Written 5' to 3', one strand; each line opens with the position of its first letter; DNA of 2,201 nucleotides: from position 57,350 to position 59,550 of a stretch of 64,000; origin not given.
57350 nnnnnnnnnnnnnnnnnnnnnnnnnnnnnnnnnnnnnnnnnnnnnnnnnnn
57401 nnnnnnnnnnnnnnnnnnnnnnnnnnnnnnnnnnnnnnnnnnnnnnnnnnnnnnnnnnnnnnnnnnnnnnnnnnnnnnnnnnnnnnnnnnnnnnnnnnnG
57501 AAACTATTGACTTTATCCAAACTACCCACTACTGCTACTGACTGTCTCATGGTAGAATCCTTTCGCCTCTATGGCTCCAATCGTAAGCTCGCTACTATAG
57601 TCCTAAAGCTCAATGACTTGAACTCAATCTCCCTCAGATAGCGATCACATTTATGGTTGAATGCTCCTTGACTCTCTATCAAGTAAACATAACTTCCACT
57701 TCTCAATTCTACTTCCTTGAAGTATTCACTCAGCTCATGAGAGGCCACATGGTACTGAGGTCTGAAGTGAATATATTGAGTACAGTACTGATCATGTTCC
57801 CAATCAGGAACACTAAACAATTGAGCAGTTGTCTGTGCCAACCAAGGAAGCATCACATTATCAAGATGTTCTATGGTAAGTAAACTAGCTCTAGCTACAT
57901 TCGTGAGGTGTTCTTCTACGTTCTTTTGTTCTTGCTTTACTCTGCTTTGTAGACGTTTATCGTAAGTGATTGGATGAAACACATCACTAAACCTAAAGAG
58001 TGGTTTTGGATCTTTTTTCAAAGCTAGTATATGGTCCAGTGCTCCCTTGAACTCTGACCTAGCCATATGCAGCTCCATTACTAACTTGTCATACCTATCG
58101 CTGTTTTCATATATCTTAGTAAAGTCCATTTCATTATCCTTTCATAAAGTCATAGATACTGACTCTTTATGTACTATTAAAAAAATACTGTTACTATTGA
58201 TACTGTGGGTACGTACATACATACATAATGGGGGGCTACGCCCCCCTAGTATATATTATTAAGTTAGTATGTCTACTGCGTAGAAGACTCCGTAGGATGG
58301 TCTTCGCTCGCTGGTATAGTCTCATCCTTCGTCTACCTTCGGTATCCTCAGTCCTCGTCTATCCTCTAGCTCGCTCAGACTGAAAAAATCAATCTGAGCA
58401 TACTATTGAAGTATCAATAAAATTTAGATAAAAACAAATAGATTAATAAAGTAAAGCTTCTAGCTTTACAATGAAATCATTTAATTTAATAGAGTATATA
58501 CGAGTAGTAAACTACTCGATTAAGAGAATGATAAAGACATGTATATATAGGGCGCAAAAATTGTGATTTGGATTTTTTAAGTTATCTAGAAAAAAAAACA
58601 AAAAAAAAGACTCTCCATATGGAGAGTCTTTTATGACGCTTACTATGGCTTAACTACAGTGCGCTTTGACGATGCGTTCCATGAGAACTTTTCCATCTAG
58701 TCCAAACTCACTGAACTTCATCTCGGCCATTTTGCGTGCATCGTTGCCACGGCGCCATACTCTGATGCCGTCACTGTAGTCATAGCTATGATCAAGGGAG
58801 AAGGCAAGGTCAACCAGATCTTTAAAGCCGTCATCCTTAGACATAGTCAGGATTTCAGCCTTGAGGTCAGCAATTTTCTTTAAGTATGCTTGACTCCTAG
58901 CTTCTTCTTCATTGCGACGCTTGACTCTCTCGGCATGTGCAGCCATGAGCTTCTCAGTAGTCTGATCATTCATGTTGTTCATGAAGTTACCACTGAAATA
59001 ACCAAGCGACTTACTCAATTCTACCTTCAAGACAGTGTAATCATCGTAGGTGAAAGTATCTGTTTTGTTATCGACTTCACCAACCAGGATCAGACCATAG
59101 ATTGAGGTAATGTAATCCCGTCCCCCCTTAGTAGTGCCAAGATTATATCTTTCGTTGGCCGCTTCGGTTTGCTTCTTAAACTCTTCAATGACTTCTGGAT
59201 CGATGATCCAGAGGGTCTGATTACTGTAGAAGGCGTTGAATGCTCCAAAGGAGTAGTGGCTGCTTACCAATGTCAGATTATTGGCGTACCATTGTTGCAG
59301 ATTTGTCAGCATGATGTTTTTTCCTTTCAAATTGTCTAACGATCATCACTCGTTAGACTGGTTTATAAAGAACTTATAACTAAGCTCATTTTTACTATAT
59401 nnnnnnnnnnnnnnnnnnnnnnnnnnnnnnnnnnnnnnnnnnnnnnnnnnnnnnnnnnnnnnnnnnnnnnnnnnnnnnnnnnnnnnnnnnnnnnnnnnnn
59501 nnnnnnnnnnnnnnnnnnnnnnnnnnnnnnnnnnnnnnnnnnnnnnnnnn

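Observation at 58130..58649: A 520-nt non-coding region with strong hairpins, short direct repeats and a tandem ACAT tract: candidate replication origin or non-coding RNA locus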

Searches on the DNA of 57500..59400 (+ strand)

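Call 6: search_dna_similar(query=window:57500-59400:+, collection=phages, mode=near, max_rows=30)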
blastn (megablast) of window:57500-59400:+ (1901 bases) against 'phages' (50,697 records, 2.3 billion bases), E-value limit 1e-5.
No match.

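Call 7: search_rna_families(source=window, start=57900, end=58900, threshold=evalue, max_evalue=10)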
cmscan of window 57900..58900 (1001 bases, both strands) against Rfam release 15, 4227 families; matches with E-value up to 10: 11.
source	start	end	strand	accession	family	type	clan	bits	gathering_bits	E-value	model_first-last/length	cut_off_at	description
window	58170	58268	+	RF00327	snoZ194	Gene; snRNA; snoRNA; CD-box;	-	26.8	50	0.046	1-108/108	no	Small nucleolar RNA Z194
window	58553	58636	+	RF01859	Phe_leader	Cis-reg; leader;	-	26.3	55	0.062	1-125/125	no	Phenylalanine leader peptide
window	58597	58675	-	RF02075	STnc230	Gene; sRNA;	-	25.7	50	0.29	1-83/83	no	Enterobacterial sRNA STnc230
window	58564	58641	+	RF02075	STnc230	Gene; sRNA;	-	24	50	0.65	1-83/83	no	Enterobacterial sRNA STnc230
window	58500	58635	+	RF00235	Plasmid_RNAIII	Gene;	-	22.5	60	0.57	1-131/131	no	Plasmid RNAIII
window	58597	58645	-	RF02969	DUF3800-I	Gene; sRNA;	-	18.7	44.2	4.8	1-115/115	no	DUF3800-I RNA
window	58577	58653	-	RF03958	mir-959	Gene; miRNA;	-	16.9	85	6.7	1-91/91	no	mir-959 microRNA precursor family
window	58574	58639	+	RF02071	STnc280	Gene; sRNA;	-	15.9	80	9.6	1-83/83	no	Salmonella enterica sRNA STnc280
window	58499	58629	-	RF01828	SprD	Gene; sRNA;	-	14.3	100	3.4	1-142/142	no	Small pathogenicity island RNA D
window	58605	58633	-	RF01766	cspA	Cis-reg; thermoregulator;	-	13.5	78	0.65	397-425/428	no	cspA thermoregulator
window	58605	58632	+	RF02637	EF0408_EF0409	Gene; sRNA;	-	13.5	440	0.7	376-407/412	no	Enterococcus sRNA EF0408_EF0409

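Call 61: search_dna_similar(query=window:58200-58560:-, collection=phages, mode=distant, max_rows=15, max_evalue=1)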
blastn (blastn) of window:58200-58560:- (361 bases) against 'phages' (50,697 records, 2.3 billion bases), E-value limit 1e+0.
Records with a match: 2; places in all: 2; records where one place covers at least 80% of the query: 0.
Best place of each record, by identity: 90-95% 2.
By first word of the organism name: Bacillus 2.
By host as written in the record: Bacillus anthracis Sterne 2.
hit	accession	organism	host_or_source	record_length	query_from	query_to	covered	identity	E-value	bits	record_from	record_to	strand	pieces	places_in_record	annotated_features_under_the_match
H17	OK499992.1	Bacillus phage vB_BanS_Nate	Bacillus anthracis Sterne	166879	123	152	8%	90.0%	3e-1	42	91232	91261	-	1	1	zinc uptake regulation protein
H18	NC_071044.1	Bacillus phage vB_BanS_Nate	Bacillus anthracis Sterne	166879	123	152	8%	90.0%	3e-1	42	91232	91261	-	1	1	zinc uptake regulation protein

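Call 73: build_rna_model(alignment_id=A4, structure=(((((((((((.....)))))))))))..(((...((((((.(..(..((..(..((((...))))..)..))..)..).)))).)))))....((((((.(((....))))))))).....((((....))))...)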
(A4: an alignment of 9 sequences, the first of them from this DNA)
Model R1 built from alignment A4 (9 sequences, 137 columns); structure: as given.
model positions 136; base pairs 42; branch points 3; effective number of sequences 0.7; information 0.591 bits per position. Calibrated on 0.2 Mb of random sequence (short: E-values are rough).
structure used (alignment columns):
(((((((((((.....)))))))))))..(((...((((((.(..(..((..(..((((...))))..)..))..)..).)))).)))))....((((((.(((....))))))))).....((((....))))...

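Call 74: search_with_rna_model(model_id=R1, sources=[window, L026, L009, L012, L015, L020, L023, L017], max_evalue=10)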
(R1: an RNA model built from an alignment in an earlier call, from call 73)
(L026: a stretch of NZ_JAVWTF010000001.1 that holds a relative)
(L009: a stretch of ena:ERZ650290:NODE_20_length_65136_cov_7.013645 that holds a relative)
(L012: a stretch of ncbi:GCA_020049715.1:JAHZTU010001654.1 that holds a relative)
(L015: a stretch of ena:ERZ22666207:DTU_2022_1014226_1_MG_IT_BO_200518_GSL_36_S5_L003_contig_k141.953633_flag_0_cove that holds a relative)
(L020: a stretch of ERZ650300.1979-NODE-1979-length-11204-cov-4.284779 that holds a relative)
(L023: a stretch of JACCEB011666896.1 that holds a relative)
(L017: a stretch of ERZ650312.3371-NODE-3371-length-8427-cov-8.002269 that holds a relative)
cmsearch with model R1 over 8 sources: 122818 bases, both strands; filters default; matches with E-value up to 10: 9.
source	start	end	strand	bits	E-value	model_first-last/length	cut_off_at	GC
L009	3912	4047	+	170.9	4.2e-41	1-136/136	no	0.49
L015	3915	4050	+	170.9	4.2e-41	1-136/136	no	0.49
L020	9935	10070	-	170.9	4.2e-41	1-136/136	no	0.49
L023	7537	7672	+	170.3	5.9e-41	1-136/136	no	0.49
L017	8200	8335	+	169.7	8.5e-41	1-136/136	no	0.49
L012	3912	4048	+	162.3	6.1e-39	1-136/136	no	0.47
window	58263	58399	-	159.9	2.4e-38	1-136/136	no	0.48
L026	5602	5738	+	155.3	3.5e-37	1-136/136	no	0.5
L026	4330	4461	+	12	0.29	1-136/136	no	0.41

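Call 89: search_with_rna_model(model_id=R1, sources=[L027], max_evalue=10, filters=off)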
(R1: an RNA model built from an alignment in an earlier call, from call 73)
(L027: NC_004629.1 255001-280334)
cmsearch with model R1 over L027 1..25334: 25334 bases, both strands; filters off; matches with E-value up to 10: 19.
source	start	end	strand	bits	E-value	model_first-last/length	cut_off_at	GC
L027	21556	21657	-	11.9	0.065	1-136/136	no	0.35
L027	3433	3526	+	8.3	0.5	1-136/136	no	0.36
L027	2750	2840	+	7.9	0.65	1-136/136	no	0.29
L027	9823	9893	+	7.3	0.92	1-136/136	no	0.32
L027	13771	13833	+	6.4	1.5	1-136/136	no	0.29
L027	15281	15370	+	6.1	1.8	1-136/136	no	0.3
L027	15395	15474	+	5.5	2.6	1-136/136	no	0.24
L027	13771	13796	-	4.7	4.1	1-27/136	no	0.38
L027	9000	9110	+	4.6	4.3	1-136/136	no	0.35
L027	11248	11297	-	4.6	4.3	37-86/136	no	0.26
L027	7702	7776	+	4.2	5.3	1-136/136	no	0.44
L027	21240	21258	-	4.1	5.9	53-71/136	no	0.37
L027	7037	7160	+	4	6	1-136/136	no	0.36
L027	22449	22477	+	4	6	46-76/136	no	0.31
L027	3849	3959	+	3.9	6.4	1-136/136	no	0.31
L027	18890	19004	-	3.7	7.1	1-136/136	no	0.24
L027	19008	19039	+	3.7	7.1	46-76/136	no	0.47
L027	2698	2781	-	3.4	8.7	1-136/136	no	0.35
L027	5046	5149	+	3.3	9.2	1-136/136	no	0.4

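Call 91: search_with_rna_model(model_id=R1, sources=[L028, L029, L030, L031], max_evalue=10, filters=off)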
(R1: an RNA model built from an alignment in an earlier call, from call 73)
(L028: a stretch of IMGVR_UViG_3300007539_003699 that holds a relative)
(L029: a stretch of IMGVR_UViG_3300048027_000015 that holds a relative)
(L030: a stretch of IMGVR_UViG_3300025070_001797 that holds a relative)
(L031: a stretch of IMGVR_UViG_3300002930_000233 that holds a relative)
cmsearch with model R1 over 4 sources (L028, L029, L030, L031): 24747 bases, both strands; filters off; matches with E-value up to 10: 7.
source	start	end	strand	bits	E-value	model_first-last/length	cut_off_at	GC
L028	3642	3779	+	6.5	1.4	1-136/136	no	0.47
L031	4755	4837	+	5.4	2.6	1-136/136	no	0.47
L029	6354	6457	+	5.2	3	1-136/136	no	0.55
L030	2445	2548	+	5.2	3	1-136/136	no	0.55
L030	3260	3281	-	4.7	3.9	95-116/136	no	0.5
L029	7961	8073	+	3.6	7.4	1-136/136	no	0.5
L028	273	290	-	3.2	9.5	97-114/136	no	0.33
